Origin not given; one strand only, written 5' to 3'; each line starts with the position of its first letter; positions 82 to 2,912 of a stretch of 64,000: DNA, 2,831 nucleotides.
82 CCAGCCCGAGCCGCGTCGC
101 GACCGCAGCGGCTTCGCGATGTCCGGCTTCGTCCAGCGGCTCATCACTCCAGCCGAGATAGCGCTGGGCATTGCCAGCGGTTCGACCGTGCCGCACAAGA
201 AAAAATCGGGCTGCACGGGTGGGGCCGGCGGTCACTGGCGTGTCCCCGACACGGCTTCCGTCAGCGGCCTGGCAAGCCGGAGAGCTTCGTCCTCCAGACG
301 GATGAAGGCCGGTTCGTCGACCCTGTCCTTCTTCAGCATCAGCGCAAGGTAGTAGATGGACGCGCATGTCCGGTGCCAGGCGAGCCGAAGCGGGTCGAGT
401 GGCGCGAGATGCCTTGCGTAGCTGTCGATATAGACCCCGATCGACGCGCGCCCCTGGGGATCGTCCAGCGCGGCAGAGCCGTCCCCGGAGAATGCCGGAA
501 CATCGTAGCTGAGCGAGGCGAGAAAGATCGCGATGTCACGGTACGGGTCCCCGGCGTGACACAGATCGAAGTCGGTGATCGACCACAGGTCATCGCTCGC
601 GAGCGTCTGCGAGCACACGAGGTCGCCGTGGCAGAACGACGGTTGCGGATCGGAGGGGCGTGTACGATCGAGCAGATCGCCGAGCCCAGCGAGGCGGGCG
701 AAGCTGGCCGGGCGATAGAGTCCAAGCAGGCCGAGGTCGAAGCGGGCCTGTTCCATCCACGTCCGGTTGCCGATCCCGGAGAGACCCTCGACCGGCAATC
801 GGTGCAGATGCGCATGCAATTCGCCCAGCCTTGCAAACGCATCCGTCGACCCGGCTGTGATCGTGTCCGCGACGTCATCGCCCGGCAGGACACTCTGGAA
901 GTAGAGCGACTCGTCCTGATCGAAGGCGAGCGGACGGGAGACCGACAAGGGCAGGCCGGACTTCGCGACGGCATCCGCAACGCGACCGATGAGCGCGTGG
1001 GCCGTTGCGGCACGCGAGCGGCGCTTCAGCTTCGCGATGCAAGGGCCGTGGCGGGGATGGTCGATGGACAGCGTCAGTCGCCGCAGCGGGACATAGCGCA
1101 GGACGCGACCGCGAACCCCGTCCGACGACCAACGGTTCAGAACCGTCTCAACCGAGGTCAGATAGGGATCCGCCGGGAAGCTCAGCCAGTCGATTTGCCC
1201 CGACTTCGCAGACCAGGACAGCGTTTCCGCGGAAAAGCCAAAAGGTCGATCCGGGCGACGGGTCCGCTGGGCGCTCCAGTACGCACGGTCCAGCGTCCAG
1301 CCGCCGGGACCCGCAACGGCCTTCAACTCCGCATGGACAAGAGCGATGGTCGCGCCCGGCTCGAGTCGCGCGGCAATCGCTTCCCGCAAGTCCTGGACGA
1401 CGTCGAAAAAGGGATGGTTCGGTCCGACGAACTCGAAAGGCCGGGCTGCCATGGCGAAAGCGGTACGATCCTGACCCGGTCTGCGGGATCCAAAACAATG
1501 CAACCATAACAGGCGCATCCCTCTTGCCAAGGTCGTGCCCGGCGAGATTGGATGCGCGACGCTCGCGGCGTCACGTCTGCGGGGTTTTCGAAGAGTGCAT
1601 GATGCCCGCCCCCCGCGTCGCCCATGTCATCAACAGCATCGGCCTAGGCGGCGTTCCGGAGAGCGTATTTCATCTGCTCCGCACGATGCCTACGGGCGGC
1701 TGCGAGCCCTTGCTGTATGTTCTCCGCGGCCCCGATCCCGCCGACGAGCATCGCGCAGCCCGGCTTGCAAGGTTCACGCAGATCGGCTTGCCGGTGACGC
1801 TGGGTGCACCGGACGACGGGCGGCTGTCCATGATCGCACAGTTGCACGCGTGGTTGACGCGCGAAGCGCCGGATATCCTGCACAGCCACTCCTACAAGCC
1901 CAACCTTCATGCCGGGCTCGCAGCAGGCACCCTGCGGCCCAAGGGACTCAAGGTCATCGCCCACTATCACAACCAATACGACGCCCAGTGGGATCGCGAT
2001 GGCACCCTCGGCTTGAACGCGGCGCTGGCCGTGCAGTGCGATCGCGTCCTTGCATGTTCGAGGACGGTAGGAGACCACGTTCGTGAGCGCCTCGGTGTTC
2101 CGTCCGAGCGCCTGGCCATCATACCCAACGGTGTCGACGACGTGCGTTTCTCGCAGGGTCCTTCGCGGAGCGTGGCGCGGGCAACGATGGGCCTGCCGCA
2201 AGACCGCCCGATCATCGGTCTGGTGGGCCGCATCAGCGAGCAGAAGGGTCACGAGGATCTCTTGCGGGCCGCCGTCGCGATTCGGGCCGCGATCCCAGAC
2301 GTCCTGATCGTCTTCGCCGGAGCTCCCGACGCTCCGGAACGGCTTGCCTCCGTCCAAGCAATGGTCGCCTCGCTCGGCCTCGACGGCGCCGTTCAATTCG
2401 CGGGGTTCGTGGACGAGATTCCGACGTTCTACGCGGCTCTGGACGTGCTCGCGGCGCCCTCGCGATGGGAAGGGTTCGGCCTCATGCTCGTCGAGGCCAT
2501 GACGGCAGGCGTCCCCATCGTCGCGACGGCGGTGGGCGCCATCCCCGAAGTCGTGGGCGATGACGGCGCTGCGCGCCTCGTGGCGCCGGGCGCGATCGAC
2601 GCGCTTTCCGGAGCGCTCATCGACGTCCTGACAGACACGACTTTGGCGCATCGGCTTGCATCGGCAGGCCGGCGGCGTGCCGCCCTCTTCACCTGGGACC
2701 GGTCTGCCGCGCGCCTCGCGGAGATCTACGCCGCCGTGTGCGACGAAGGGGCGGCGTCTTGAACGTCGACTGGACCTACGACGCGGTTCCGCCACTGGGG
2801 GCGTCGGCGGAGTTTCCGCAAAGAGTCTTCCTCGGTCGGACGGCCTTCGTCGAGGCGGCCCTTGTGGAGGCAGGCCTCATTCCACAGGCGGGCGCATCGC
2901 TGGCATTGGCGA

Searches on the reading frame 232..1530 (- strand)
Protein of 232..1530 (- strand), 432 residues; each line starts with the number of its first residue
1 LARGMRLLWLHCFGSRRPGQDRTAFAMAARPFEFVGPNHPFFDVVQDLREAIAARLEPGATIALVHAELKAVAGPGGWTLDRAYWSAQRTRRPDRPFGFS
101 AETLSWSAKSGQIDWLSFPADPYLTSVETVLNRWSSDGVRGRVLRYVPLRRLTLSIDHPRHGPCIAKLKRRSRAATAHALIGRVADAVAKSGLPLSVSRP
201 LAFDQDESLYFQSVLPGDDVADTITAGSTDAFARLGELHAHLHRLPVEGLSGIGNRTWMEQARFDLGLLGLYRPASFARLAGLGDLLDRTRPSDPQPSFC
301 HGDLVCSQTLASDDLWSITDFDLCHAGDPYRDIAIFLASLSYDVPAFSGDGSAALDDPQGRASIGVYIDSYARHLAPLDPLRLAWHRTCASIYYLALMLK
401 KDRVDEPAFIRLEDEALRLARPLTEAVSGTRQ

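Call 3: search_protein_families(library=pfam, proteins=[window:232-1530:-], max_evalue=0.01)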
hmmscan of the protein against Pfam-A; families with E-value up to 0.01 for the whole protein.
window:232-1530:- (432 aa): 1 family
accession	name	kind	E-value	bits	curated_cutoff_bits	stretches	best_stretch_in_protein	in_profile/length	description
PF01636.29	APH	-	2.7e-16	60.5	23.2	1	160-344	20-217/239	Phosphotransferase enzyme family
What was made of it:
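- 232..1530 (-): APH-fold kinase A (probable start ATG 1452, 406 aa). Pfam APH 2.7e-16, 60.5 bits against a cut-off of 23.2 (call 3).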

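Call 5: search_protein_families(library=ncbifam, proteins=[window:232-1530:-], max_evalue=0.001)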
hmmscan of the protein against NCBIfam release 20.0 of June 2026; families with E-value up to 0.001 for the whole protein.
window:232-1530:- (432 aa): 3 families
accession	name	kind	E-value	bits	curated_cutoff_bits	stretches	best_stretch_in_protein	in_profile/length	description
NF038156.1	lant_syn_V_LxmK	equivalog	4e-07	29.4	315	1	186-336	64-230/347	class V lanthionine synthetase subunit LxmK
NF033068.1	APH_3p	equivalog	5.4e-05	22.8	205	1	282-344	160-223/255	APH(3') family aminoglycoside O-phosphotransferase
TIGR02906.1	spore_CotS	subfamily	0.00088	18.3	172.7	0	295-341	186-232/314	CotS family spore coat protein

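Call 17: search_solved_structures(query=window:232-1530:-, max_evalue=1)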
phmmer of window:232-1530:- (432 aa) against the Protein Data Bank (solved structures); distinct sequences matched with E-value up to 1: 1.
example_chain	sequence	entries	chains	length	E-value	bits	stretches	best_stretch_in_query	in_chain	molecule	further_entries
4h05_A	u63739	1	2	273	0.0015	21.2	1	287-365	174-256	Aminoglycoside-O-phosphotransferase VIII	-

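Call 45: search_protein_families(library=padloc, proteins=[window:232-1530:-], max_evalue=0.001)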
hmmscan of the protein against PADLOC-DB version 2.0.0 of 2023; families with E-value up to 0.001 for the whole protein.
window:232-1530:- (432 aa): 0 families

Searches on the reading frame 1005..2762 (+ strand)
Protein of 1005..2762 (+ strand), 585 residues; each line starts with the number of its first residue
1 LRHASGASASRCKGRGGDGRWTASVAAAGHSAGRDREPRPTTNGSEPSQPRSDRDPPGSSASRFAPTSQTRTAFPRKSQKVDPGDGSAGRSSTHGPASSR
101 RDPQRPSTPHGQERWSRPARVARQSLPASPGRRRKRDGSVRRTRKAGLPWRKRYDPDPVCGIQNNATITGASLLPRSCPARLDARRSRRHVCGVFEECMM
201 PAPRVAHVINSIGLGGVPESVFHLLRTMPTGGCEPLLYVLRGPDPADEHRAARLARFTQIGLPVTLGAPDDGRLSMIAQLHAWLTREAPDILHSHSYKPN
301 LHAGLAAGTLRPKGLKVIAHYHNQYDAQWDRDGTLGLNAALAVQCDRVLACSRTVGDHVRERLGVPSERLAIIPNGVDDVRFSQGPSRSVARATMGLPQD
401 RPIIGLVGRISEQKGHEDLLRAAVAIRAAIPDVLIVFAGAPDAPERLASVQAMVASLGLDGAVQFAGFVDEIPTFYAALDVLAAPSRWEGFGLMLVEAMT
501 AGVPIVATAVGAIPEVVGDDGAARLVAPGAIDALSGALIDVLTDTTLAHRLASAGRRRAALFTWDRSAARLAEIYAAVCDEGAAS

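Call 3: search_protein_families(library=pfam, proteins=[window:1005-2762:+], max_evalue=0.01)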
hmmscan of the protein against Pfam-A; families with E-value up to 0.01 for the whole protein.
window:1005-2762:+ (585 aa): 5 families
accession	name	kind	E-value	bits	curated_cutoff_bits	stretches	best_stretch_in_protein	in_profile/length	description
PF00534.26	Glycos_transf_1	-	1.5e-37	129.2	26.4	1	392-558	6-172/172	Glycosyl transferases group 1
PF13692.12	Glyco_trans_1_4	-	2.6e-32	112.4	27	1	401-544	1-142/142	Glycosyl transferases group 1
PF13439.12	Glyco_transf_4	-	3.8e-26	92.5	28.5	1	215-379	2-168/170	Glycosyltransferase Family 4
PF13579.12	Glyco_trans_4_4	-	5.9e-16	59.6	29.7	1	215-376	1-158/158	Glycosyl transferase 4-like domain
PF20706.3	GT4-conflict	-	6.5e-11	42.3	26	1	326-571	128-385/385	Family 4 Glycosyltransferase in conflict systems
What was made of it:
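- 1599..2762 (+): GT4 glycosyltransferase a (retaining GT-B). Pfam Glycos_transf_1 1.5e-37 and Glyco_transf_4 3.8e-26 (call 3).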

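Call 5: search_protein_families(library=ncbifam, proteins=[window:1005-2762:+], max_evalue=0.001)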
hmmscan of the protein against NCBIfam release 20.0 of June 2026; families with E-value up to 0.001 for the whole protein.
window:1005-2762:+ (585 aa): 48 families (the best 25 are shown)
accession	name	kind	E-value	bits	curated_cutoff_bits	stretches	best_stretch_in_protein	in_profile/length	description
TIGR03088.1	stp2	hypoth_equivalog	3.2e-37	128.5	409.05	1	203-577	2-372/374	TIGR03088 family PEP-CTERM/XrtA system glycosyltransferase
TIGR02149.1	glgA_Coryne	subfamily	8.3e-35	120.6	302.4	1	287-579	82-391/391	glycogen synthase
TIGR03449.1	mycothiol_MshA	equivalog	9.3e-32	110.4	462.5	1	340-578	160-403/406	D-inositol-3-phosphate glycosyltransferase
TIGR04047.1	MSMEG_0565_glyc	hypoth_equivalog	2.7e-31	109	259.85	1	342-576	136-372/373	MSMEG_0565 family glycosyltransferase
TIGR03999.1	thiol_BshA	equivalog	3.1e-28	98.8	273.7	1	280-578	76-373/375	N-acetyl-alpha-D-glucosaminyl L-malate synthase BshA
NF041876.1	EPS_EpsE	equivalog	4.6e-25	88.7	400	1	351-570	168-388/389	exopolysaccharide biosynthesis GT4 family glycosyltransferase EpsE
NF047684.1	TeichurnBiosyTuaC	equivalog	6.8e-23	81.2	550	1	344-578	164-389/391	teichuronic acid biosynthesis protein TuaC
TIGR04063.1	stp3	hypoth_equivalog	1.6e-22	80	442.05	1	280-578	84-395/397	TIGR04063 family PEP-CTERM/XrtA system glycosyltransferase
NF053787.1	GlcN_PG_synth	equivalog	5.7e-22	78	480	1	284-579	78-360/361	N-acetylglucosaminyl phosphatidylglycerol synthase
TIGR04157.1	glyco_rSAM_CFB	subfamily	1.1e-17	64.1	400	1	342-521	167-343/406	TIGR04157 family glycosyltransferase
NF038295.1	EPS_HpsP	equivalog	2.1e-17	63.2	550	1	358-577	167-386/388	hormogonium polysaccharide biosynthesis glycosyltransferase HpsP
NF038011.1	PelF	equivalog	1.8e-16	60.3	100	1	364-559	276-472/489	GT4 family glycosyltransferase PelF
NF041010.1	glycosy_Agl16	equivalog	4.4e-15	55.4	575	1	276-577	61-350/352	glycosylation protein Agl16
NF038298.1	EPS_HpsO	equivalog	6.6e-14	51.5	575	1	368-564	168-373/388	hormogonium polysaccharide biosynthesis glycosyltransferase HpsO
TIGR02095.1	glgA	subfamily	3.2e-13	49.2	328.45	1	390-576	281-475/477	glycogen/starch synthase, ADP-glucose type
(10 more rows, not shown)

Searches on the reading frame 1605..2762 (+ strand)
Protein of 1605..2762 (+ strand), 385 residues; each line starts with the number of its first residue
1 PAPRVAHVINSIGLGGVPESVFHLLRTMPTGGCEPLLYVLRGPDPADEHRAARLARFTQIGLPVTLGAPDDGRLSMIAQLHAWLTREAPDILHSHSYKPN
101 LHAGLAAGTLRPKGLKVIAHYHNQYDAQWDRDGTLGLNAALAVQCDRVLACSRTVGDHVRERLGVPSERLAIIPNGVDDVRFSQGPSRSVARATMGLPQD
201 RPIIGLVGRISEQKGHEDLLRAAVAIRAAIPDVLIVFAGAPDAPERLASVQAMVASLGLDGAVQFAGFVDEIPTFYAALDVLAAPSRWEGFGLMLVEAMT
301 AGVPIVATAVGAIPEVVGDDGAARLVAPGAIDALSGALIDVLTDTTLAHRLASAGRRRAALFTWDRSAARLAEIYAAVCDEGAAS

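Call 45: search_protein_families(library=padloc, proteins=[window:1605-2762:+], max_evalue=0.001)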
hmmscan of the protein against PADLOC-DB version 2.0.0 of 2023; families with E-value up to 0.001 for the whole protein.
window:1605-2762:+ (385 aa): 0 families

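Call 64: search_solved_structures(query=window:1605-2762:+, max_evalue=1e-8)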
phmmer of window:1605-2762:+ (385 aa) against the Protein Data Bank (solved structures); distinct sequences matched with E-value up to 1e-8: 28.
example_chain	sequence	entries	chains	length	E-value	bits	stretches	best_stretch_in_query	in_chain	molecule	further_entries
6kih_A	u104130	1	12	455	6.1e-26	94.5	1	135-377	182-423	Tll1590 protein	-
3c4q_A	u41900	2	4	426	7e-23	84.4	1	165-379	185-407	Predicted glycosyltransferases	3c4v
3c48_A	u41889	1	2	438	7.5e-23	84.3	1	165-379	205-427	Predicted glycosyltransferases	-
6tvp_A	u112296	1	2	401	5e-22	81.6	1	76-378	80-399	Alpha-maltose-1-phosphate synthase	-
7qsg_A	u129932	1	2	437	5.2e-22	81.5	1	139-378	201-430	D-inositol 3-phosphate glycosyltransferase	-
5i45_A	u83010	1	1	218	6e-21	78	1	197-356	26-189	Glycosyl transferases group 1 family protein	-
5d00_A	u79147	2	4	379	9.3e-20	74.1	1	77-377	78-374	N-acetyl-alpha-D-glucosaminyl L-malate synthase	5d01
2jjm_A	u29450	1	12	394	1.6e-17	66.8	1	77-367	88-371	GLYCOSYL TRANSFERASE, GROUP 1 FAMILY PROTEIN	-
3mbo_A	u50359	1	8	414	1.8e-17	66.6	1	77-367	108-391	Glycosyltransferase, group 1 family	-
3oka_A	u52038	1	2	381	1.9e-17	66.5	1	104-374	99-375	GDP-mannose-dependent alpha-(1-6)-phosphatidylinositol monomannoside mannosyltransferase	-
3okc_A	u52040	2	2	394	2.1e-17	66.4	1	104-375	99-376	GDP-mannose-dependent alpha-(1-6)-phosphatidylinositol monomannoside mannosyltransferase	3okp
4n9w_A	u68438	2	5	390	3.1e-17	65.8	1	82-382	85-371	GDP-mannose-dependent alpha-(1-2)-phosphatidylinositol mannosyltransferase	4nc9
2gej_A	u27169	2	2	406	3.5e-17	65.7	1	83-382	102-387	PHOSPHATIDYLINOSITOL MANNOSYLTRANSFERASE (PimA)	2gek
6n1x_A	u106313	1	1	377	2.9e-15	59.3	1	89-352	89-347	Glycosyltransferase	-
6d9t_A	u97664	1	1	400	3.5e-15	59.1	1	89-352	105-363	Glycosyl transferase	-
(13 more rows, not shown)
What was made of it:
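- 1599..2762 (+): Nearest solved relatives are sucrose-phosphate synthase 6e-26, MshA 7e-23 and maltose-1-phosphate synthase GlgM 5e-22 (call 64).
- Closest known: Phospho-acceptor synthase/phosphatase pairs built on GT4 enzymes. Same: GT4-a is nearest by sequence to SPS, MshA and GlgM (call 64).
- Its nearest solved relatives are SPS, MshA, GlgM and BshA, all with soluble phosphorylated or acidic acceptors (call 64). GT4-a ranks soluble-acceptor enzymes above PimA and PimB by 5-9 orders of magnitude (call 64). GT4-a is close to GlgM, whose acceptor is glucose-1-phosphate (call 64).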
